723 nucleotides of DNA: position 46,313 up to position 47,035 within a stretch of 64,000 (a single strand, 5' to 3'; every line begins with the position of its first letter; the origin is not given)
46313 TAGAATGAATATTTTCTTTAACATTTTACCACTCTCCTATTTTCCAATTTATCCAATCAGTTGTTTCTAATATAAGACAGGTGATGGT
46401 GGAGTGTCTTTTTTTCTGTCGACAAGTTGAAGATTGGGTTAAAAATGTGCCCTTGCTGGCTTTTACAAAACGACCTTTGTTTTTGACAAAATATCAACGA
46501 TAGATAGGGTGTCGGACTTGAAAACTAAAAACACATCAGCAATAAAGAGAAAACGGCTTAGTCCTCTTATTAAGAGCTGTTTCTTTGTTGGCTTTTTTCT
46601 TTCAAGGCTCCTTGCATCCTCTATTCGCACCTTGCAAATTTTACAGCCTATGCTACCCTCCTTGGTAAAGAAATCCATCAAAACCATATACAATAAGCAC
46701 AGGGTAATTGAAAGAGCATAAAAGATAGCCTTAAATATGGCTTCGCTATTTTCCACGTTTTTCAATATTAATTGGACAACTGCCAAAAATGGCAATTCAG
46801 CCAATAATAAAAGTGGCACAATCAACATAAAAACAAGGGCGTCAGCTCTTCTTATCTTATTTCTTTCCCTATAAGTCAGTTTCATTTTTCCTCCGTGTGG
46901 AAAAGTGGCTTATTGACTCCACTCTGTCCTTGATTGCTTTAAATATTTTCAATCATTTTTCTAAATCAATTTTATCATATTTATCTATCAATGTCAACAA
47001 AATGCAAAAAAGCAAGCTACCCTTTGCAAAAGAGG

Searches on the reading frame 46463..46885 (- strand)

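Call 7: search_protein_families(library=pfam, proteins=[window:46463-46885:-], max_evalue=0.01)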
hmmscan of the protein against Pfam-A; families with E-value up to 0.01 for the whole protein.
window:46463-46885:- (140 aa): 1 family
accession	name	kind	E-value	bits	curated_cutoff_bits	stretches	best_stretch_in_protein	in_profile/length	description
PF06271.18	RDD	-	0.00018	22.3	24.1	1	25-121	21-122/137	RDD family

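Call 55: search_protein_families(library=ncbifam, proteins=[window:46463-46885:-], max_evalue=0.01)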
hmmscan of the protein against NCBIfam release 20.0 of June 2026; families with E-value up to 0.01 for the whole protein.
window:46463-46885:- (140 aa): 0 families

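Call 67: search_protein_families(library=padloc, proteins=[window:46463-46885:-], max_evalue=0.001)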
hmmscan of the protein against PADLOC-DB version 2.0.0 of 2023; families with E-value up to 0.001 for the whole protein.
window:46463-46885:- (140 aa): 0 families
